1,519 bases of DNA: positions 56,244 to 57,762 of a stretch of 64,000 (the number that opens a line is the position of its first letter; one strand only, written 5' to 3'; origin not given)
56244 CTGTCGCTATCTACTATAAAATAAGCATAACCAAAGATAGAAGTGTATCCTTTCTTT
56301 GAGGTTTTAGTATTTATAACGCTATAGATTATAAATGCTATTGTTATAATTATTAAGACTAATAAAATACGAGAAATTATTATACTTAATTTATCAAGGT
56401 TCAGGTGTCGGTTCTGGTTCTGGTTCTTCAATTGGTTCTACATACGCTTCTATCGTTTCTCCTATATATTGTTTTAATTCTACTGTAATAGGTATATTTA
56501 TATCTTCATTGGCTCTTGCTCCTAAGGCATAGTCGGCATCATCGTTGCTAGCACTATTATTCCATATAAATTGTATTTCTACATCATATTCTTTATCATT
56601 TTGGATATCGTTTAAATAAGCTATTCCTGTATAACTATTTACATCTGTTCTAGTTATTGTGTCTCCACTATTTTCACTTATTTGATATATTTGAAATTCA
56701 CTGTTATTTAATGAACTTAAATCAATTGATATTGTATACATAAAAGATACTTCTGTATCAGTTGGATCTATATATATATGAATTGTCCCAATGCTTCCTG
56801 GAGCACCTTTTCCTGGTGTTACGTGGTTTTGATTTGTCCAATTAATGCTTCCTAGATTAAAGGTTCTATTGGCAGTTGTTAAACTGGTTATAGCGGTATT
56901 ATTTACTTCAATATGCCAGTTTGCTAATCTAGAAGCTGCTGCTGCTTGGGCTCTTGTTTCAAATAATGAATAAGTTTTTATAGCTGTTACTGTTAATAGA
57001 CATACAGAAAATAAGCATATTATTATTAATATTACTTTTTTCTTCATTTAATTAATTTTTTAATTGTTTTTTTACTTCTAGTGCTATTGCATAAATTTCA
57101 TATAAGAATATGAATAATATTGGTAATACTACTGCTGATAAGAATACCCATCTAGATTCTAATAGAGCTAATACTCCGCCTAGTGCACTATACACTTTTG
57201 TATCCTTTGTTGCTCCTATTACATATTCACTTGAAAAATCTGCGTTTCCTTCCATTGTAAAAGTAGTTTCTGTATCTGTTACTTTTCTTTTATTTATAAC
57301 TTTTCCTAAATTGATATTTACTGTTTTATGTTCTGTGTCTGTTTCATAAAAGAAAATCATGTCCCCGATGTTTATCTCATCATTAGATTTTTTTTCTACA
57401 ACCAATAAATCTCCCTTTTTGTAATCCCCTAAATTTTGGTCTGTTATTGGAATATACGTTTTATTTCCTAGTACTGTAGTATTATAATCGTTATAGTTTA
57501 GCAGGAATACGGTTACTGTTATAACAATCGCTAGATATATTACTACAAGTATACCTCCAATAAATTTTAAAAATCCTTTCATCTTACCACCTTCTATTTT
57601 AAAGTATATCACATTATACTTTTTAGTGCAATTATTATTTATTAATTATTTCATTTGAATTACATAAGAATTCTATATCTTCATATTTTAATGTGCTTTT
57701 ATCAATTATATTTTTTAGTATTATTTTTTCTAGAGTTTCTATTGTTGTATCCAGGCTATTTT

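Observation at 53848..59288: Expanded tapA-sipW-tasA-like fibre locus with extra, unprecedented-looking components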

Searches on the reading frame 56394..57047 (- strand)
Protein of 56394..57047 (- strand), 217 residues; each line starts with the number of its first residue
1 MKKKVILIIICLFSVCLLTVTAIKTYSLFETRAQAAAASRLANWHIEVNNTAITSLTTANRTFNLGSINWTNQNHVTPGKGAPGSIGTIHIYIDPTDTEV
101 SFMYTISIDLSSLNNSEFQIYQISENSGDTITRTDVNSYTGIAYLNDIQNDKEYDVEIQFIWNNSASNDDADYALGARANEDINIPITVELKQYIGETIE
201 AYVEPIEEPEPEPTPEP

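Call 3: search_protein_families(library=pfam, proteins=[window:56394-57047:-], max_evalue=1)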
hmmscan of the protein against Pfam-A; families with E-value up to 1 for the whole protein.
window:56394-57047:- (217 aa): 1 family
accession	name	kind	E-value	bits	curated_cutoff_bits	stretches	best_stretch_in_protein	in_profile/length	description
PF24053.1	DUF7356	-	0.24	11.8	27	1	148-193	41-86/105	Domain of unknown function (DUF7356)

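Call 4: search_protein_families(library=ncbifam, proteins=[window:56394-57047:-], max_evalue=1)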
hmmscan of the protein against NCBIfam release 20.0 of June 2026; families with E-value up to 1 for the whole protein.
window:56394-57047:- (217 aa): 2 families
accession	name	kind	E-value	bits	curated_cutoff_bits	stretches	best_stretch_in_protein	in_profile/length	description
NF033730.0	borfam54_3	equivalog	0.0063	15.7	30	1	1-73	1-68/292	complement regulator-acquiring protein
NF041846.1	blaBIM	exception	0.039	13.1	535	1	21-76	57-111/245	BIM family subclass B1 metallo-beta-lactamase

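Call 44: search_protein_families(library=pfam, alignment_id=A3, max_evalue=1)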
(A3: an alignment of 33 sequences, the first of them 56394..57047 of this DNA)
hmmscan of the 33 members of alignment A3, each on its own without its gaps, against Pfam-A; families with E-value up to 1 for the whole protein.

A. member 1, window:56394-57047:- (217 aa): 1 family
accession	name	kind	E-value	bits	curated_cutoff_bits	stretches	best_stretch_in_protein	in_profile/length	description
PF24053.1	DUF7356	-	0.24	11.8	27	1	148-193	41-86/105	Domain of unknown function (DUF7356)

B. families by the number of members that match (of 33 scanned): 29 families (the first 25 are shown)
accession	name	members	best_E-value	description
PF11378.13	DUF3181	2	0.011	Protein of unknown function (DUF3181)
PF18539.7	DUF5625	1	0.0031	Domain of unknown function (DUF5625)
PF14134.11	DUF4301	1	0.0061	Domain of unknown function (DUF4301)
PF16103.11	DUF4822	1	0.012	Domain of unknown function (DUF4822)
PF05858.17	BIV_Env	1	0.017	Bovine immunodeficiency virus surface protein (SU)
PF08877.16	MepB-like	1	0.018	MepB-like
PF01220.24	DHquinase_II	1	0.018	Dehydroquinase class II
PF20595.4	pAdhesive_6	1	0.022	Putative adhesive domain (group 6)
PF06161.16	DUF975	1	0.023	Protein of unknown function (DUF975)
PF19527.4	DUF6055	1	0.031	Family of unknown function (DUF6055)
PF15780.11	ASH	1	0.033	Abnormal spindle-like microcephaly-assoc'd, ASPM-SPD-2-Hydin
PF08923.16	MAPKK1_Int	1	0.034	Mitogen-activated protein kinase kinase 1 interacting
PF24561.1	TRAPPC8_C_arth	1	0.043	TRAPPC8, C-terminal, arthropods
PF03350.21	UPF0114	1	0.047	Uncharacterized protein family, UPF0114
PF13456.12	RVT_3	1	0.073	Reverse transcriptase-like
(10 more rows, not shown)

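Call 45: search_solved_structures(query=A3, max_evalue=10, show_alignments=3)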
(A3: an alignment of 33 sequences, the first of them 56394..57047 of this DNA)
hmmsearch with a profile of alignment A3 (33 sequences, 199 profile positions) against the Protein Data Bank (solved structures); distinct sequences matched with E-value up to 10: 0.

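Call 46: find_homologous_proteins(query=A3, max_evalue=0.001)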
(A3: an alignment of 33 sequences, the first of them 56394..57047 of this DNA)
Query A3 (33 sequences) (217 aa, profile of the alignment): 94 proteins with E <= 0.001 among 3365 candidates.
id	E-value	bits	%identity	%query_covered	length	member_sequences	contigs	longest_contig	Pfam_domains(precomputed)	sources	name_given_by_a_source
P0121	3.9e-72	260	35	90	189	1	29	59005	-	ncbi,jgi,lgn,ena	-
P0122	9.3e-72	259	38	89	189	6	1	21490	-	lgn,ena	-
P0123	3.6e-71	257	52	89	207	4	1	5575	-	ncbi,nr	ncbi:MAG: hypothetical protein MR598_02360 [Erysipelotrichaceae bacterium]|nr:hypothetical protein [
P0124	1.1e-70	255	32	89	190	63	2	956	-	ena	-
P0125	4.7e-70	253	38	89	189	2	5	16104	-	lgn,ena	-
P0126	7.9e-70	253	31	83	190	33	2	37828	-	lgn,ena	-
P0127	1.3e-69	252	68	92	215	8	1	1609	-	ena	-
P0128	3.1e-69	251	38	90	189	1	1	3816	-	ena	-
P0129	4.2e-69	250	51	83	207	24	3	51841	-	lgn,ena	-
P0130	4.2e-69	250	52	83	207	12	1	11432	-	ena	-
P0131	6.7e-69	250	54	94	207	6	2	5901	-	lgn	-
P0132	1.3e-68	249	34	82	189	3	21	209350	-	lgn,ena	-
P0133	1.5e-68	248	35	89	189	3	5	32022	-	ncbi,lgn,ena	-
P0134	1.8e-68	248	36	89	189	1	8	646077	-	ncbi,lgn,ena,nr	ncbi:MAG: hypothetical protein IKG27_04950 [Bacilli bacterium]|nr:hypothetical protein [Bacilli bact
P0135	3.3e-68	247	66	93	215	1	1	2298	-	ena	-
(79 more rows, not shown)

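Call 56: predict_structure(alignment_id=A4)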
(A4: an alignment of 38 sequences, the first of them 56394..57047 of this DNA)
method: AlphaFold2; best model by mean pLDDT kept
length: 217 residues; sequences in the alignment: 38
mean_pLDDT: 82.6   pTM: 0.69
mean pLDDT of the five models: 82.6, 82.2, 80.3, 80.1, 78.9
residues with pLDDT >= 90: 100; 70-90: 72; 50-70: 36; < 50: 9
segments of 3 or more residues with pLDDT < 50: 34-40
pLDDT, mean of each block of 10 residues (from residue 1): 85 96 76 48 67 57 66 71 88 88 92 88 90 96 93 93 89 79 79 92 93 91
secondary structure, 60 per line:
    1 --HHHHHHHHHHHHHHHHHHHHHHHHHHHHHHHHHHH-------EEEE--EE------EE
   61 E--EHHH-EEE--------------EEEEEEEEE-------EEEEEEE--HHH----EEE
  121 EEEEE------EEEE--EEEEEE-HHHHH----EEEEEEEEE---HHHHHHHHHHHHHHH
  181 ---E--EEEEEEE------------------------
elements in order: H3-37 E45-48 E59-61 E69-71 E86-94 E102-108 E118-125 E132-135 E138-143 H145-149 E154-162 H166-180 E187-193

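Call 59: fold_search(model_id=the predicted structure, library=pdb)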
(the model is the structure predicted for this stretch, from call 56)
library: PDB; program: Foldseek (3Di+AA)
matches with E <= 10: 1157; with E <= 0.001: 0
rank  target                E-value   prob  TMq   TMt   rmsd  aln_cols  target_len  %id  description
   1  3qc6                  2.6e-03  0.99  0.25  0.16  15.6       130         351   12  GspB (released 2011-08-10)
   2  6kgc_A                5.2e-03  1.00  0.28  0.40   4.0        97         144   16  Crystal structure of CaDoc0917(R49D)-CaCohA2 complex at pH 5.4 (released 2020-07-08)
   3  6qfs_B                5.2e-03  0.97  0.22  0.38   6.1       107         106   13  Chargeless variant of the Cellulose-binding domain from Cellulomonas fimi (released 2019-12-18)
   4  6kgd_A                5.5e-03  1.00  0.29  0.41   3.5        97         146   16  Crystal structure of CaDoc0917(R49D)-CaCohA2 complex at pH 8.0 (released 2020-07-08)
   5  2xdh                  1.0e-02  0.99  0.26  0.39   3.5        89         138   12  Non-cellulosomal cohesin from the hyperthermophilic archaeon Archaeoglobus fulgidus (released 2010-05-26)
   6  3jyb_A                1.1e-02  0.89  0.27  0.38   6.9       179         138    8  Crystal Structure of the RetS periplasmic domain (released 2010-02-16)
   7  9ifr                  1.2e-02  0.99  0.31  0.49   5.4       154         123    8  CLIPPER domain from the Gram-negative fibrillar adhesin "B9T28_05395 (released 2025-11-26)
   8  6qfs_A                1.2e-02  0.96  0.23  0.40   5.0        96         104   12  Chargeless variant of the Cellulose-binding domain from Cellulomonas fimi (released 2019-12-18)
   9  9lr7_D                1.6e-02  0.96  0.26  0.16   5.7       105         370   11  Crystal Structure of the Basal pilin EbpB from Enterococcus faecalis. (released 2025-07-16)
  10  5iqo_A                1.6e-02  0.89  0.29  0.40   6.9       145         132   11  Crystal structure of the E. coli type 1 pilus subunit FimG (engineered variant with substitutions Q134E and S138E; N-t (released 2016-07-06)
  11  9lr7_C                1.7e-02  0.96  0.26  0.16   5.7       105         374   11  Crystal Structure of the Basal pilin EbpB from Enterococcus faecalis. (released 2025-07-16)
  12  6qfs_F                1.8e-02  0.94  0.22  0.38   4.9        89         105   13  Chargeless variant of the Cellulose-binding domain from Cellulomonas fimi (released 2019-12-18)
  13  8zqf                  2.1e-02  0.85  0.27  0.29  11.7       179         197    8  Crystal structure of a novel alginate-binding carbohydrate binding module (released 2024-06-12)
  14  9lr7_B                2.2e-02  0.98  0.28  0.16   5.4       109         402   13  Crystal Structure of the Basal pilin EbpB from Enterococcus faecalis. (released 2025-07-16)
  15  9lr7_A                2.2e-02  0.94  0.26  0.15   5.7       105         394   11  Crystal Structure of the Basal pilin EbpB from Enterococcus faecalis. (released 2025-07-16)
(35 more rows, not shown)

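Call 67: search_protein_representatives(alignment_id=A4)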
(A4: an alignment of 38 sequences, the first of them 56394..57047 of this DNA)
Query: 38 sequences, 200 profile positions. Proteins with E-value up to 0.001 (for the whole library): 3078; up to 1e-10: 1423; up to 1e-30: 280. The best 150 are listed.
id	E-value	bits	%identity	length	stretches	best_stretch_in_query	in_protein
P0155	1.1e-65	237.5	-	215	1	1-200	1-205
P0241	3.4e-61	222.8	-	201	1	1-200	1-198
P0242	6.2e-61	221.9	-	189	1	1-192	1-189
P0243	2.3e-59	216.8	-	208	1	1-199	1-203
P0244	2.7e-59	216.6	-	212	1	1-199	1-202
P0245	1.0e-58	214.7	-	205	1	1-199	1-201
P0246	1.1e-58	214.6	-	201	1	1-199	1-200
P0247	1.4e-58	214.3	-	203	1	1-199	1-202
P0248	1.6e-58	214.1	-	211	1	3-199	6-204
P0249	2.5e-58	213.5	-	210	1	3-199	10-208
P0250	8.3e-58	211.7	-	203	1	2-200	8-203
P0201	9.7e-58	211.5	-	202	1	4-200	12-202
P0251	1.2e-57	211.2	-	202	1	1-199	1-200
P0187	3.6e-57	209.6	-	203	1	3-199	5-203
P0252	5.9e-57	208.9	-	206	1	3-199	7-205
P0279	1.9e-53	197.5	-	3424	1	3-199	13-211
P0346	1.7e-45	171.5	-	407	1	3-199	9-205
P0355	1.4e-44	168.6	-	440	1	1-197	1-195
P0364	1.4e-43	165.3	-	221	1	4-192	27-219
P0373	6.1e-43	163.2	-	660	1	3-197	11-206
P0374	6.2e-43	163.2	-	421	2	48-195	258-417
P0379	9.6e-43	162.6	-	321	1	1-199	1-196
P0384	3.0e-42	161.0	-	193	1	1-192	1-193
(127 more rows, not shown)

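Call 68: search_protein_families(library=pfam, proteins=[P0279, P0346, P0355, P0373, P0374, P0379, P0384, P0364], max_evalue=0.01)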
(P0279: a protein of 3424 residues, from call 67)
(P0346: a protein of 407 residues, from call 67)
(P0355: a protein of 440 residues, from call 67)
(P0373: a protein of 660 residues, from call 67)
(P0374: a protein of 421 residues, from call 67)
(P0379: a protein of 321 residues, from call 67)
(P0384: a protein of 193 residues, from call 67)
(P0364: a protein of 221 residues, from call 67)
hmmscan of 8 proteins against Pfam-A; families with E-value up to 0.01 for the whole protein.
P0279 (3424 aa): 2 families
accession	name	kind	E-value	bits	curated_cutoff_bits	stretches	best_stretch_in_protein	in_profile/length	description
PF03781.23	FGE-sulfatase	-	2.9e-11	43.9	23.3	0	3234-3418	67-254/255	Sulfatase-modifying factor enzyme 1-like domain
PF25280.1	POTRA2_Toc75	-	3.7e-06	27.5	27.5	0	2181-2225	61-104/112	Toc75-like, second POTRA domain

P0346 (407 aa): 0 families

P0355 (440 aa): 1 family
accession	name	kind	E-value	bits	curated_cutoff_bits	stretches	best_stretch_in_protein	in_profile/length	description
PF13306.12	LRR_5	-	2.7e-29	102.1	27.7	2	293-404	4-114/127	BspA type Leucine rich repeat region (6 copies)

P0373 (660 aa): 3 families
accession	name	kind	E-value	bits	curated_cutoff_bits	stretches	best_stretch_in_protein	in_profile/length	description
PF07699.19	Ephrin_rec_like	-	5.6e-18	64.9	23.1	6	428-462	1-34/48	Tyrosine-protein kinase ephrin type A/B receptor-like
PF23091.2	TNFR_ELAPOR1_6th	-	5.1e-12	45.9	33.2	0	208-229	15-35/41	ELAPOR1-like, TNF receptor-like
PF07562.20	NCD3G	-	6.3e-05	23.2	38.9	1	332-377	3-53/54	Nine Cysteines Domain of family 3 GPCR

P0374 (421 aa): 2 families
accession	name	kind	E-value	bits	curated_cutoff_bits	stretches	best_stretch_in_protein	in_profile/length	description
PF13385.13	Laminin_G_3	-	1.1e-16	61.8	27.6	1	87-240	1-151/151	Concanavalin A-like lectin/glucanases superfamily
PF20622.4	Big_15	-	0.00033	20.9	27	0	159-185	7-35/82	Bacterial Ig domain (Big_16)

P0379 (321 aa): 0 families

P0384 (193 aa): 0 families

P0364 (221 aa): 0 families

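Call 69: search_protein_families(library=ncbifam, alignment_id=A4, max_evalue=1)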
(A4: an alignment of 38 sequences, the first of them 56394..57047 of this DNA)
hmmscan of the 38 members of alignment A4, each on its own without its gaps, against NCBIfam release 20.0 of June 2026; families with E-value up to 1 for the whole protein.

A. member 1, window:56394-57047:- (217 aa): 2 families
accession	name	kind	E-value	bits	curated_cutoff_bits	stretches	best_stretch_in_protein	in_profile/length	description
NF033730.0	borfam54_3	equivalog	0.0063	15.7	30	1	1-73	1-68/292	complement regulator-acquiring protein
NF041846.1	blaBIM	exception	0.039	13.1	535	1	21-76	57-111/245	BIM family subclass B1 metallo-beta-lactamase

B. families by the number of members that match (of 38 scanned): 36 families (the first 25 are shown)
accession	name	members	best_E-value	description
TIGR04087.1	YqxM_for_SipW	5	0.0049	amyloid fiber anchoring/assembly protein TapA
NF041737.1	choice_anch_S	4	0.011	choice-of-anchor S family protein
NF053641.1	Mfer763_fam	3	0.011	Mfer763 family protein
NF052318.1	T9SS_sortase_N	2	0.012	type IX secretion system sortase PorU, long form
NF004708.0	PRK06043.1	2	0.11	fumarate hydratase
NF046074.1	UpsB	2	0.25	pilin subunit UpsB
NF005734.0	PRK07559.1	1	0.0044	2'-deoxycytidine 5'-triphosphate deaminase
NF033730.0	borfam54_3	1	0.0063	complement regulator-acquiring protein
NF003312.0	PRK04313.1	1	0.0093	30S ribosomal protein S4e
TIGR04370.1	glyco_rpt_poly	1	0.0097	oligosaccharide repeat unit polymerase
NF038131.1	choice_anch_K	1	0.013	choice-of-anchor K domain-containing protein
TIGR02217.1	chp_TIGR02217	1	0.017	phage distal tail protein, Rcc01695 family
TIGR00833.1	actII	1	0.021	MMPL family RND transporter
NF041002.1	pilin_ComGF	1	0.027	competence type IV pilus minor pilin ComGF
TIGR04320.1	Surf_Exclu_PgrA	1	0.029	SEC10/PgrA surface exclusion domain-containing protein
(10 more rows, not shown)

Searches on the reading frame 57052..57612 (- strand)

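Call 3: search_protein_families(library=pfam, proteins=[window:57052-57612:-], max_evalue=1)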
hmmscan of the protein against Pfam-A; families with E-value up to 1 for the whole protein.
window:57052-57612:- (186 aa): 3 families
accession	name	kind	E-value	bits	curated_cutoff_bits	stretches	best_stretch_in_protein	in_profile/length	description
PF22571.1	LiaI-LiaF-TM_PspC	-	0.035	14.3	27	1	11-54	27-70/142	PspC transmembrane region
PF00877.26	NLPC_P60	-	0.052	14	23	1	70-109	40-81/105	NlpC/P60 family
PF08405.16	Calici_PP_N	-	0.12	11.6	24.2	1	79-107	8-36/358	Viral polyprotein N-terminal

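Call 4: search_protein_families(library=ncbifam, proteins=[window:57052-57612:-], max_evalue=1)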
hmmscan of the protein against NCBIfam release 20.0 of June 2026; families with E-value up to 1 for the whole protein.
window:57052-57612:- (186 aa): 2 families
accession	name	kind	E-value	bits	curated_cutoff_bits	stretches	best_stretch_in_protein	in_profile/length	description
TIGR00337.1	PyrG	equivalog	0.017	13.7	462.75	1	14-107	5-97/526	glutamine hydrolyzing CTP synthase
TIGR02228.1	sigpep_I_arch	equivalog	0.028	14.3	51.85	1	16-141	8-124/158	signal peptidase I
